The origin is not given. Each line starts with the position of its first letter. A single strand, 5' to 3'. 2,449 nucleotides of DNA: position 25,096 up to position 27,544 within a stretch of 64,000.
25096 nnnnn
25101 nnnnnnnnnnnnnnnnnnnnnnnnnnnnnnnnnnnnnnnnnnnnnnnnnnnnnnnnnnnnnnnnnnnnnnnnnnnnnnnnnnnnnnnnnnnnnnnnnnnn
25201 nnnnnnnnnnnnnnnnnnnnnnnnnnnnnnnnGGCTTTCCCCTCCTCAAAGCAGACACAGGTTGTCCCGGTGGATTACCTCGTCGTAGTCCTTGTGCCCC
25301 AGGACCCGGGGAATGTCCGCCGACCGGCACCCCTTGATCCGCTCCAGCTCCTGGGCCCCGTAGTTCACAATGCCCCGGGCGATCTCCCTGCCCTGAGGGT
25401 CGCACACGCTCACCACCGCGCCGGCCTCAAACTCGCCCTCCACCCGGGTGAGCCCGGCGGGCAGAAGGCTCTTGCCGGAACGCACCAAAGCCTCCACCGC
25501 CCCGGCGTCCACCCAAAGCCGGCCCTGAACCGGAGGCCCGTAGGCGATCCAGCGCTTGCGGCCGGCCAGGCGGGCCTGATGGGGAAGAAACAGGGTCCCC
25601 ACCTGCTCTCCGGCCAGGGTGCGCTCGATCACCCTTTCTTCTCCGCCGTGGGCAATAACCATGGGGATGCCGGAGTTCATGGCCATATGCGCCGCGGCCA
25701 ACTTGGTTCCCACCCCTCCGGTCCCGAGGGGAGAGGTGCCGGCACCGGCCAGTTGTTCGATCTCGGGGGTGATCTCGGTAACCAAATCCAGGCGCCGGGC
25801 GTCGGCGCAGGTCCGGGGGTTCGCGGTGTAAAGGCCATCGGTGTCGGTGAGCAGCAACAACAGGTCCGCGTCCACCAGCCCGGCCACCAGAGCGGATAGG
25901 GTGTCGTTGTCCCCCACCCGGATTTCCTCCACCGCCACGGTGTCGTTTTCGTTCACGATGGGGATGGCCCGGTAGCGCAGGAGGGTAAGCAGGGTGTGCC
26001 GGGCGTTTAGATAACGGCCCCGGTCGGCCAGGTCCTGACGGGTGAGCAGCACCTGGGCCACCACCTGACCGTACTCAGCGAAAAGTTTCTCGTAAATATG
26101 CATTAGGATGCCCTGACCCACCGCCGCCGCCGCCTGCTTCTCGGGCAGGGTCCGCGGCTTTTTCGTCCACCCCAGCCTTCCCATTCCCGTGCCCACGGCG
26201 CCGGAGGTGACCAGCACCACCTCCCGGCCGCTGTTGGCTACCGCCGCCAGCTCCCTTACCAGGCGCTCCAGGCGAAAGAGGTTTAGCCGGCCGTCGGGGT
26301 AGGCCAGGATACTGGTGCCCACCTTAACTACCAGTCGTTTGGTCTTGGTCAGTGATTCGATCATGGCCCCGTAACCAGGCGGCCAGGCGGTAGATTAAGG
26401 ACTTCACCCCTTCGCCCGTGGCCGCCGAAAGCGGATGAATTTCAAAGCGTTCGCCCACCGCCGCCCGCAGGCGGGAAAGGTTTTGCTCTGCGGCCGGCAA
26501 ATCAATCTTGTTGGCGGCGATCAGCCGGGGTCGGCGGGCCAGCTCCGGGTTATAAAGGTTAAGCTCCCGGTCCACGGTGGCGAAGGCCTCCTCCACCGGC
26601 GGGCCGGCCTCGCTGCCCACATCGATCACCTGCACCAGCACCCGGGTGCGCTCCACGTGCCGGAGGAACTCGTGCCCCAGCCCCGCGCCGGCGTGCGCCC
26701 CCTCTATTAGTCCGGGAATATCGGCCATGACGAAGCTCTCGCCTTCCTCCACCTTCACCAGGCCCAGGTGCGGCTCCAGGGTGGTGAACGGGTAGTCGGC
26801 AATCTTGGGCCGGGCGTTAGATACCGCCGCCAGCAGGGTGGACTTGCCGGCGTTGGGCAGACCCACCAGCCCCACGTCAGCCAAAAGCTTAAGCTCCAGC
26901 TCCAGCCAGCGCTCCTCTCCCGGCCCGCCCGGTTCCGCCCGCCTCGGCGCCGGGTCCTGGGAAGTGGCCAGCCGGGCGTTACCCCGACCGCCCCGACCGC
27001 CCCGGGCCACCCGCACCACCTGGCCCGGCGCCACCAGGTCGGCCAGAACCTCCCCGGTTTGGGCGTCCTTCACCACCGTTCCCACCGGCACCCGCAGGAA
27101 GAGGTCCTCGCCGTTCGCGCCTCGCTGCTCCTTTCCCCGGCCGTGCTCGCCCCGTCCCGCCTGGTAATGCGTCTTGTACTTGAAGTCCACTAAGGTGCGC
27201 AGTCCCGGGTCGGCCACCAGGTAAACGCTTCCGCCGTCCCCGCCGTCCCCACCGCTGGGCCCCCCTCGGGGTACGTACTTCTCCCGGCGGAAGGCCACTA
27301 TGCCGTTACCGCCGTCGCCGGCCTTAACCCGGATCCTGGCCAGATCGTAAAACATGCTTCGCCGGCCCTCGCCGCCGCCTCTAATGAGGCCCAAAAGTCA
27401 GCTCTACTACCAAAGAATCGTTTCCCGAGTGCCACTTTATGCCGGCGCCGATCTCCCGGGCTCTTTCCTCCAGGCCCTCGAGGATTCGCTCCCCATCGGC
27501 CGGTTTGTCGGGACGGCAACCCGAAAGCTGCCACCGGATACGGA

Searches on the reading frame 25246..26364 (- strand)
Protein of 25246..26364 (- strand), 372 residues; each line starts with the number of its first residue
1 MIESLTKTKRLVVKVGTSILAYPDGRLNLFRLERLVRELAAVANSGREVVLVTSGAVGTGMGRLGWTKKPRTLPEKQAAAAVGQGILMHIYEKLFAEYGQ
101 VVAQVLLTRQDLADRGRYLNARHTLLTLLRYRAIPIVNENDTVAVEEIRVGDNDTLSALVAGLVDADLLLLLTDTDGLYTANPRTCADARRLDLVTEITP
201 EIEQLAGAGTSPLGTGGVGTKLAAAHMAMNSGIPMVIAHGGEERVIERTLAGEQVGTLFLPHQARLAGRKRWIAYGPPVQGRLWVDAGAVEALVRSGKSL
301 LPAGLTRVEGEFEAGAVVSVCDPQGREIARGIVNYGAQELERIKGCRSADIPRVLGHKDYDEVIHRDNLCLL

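Call 42: search_protein_families(library=pfam, proteins=[window:25246-26364:-], max_evalue=0.00001)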
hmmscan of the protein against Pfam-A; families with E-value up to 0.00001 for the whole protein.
window:25246-26364:- (372 aa): 2 families
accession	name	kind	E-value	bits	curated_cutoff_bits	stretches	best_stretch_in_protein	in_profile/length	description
PF00696.33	AA_kinase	-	1.1e-45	156.6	24.9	1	9-238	1-233/234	Amino acid kinase family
PF01472.26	PUA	-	1.4e-24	86.3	24.8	1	281-355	1-74/74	PUA domain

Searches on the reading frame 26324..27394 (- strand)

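Call 42: search_protein_families(library=pfam, proteins=[window:26324-27394:-], max_evalue=0.00001)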
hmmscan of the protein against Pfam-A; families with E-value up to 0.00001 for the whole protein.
window:26324-27394:- (356 aa): 3 families
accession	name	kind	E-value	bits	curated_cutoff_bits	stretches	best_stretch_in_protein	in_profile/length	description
PF01018.28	GTP1_OBG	-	5.3e-62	208.5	27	1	17-170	2-155/155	GTP1/OBG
PF01926.29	MMR_HSR1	-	8.2e-25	87.6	21.9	1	173-296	1-113/113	50S ribosome-binding GTPase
PF02421.24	FeoB_N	-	3.5e-09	36.8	27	1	174-258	3-87/156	Ferrous iron transport protein B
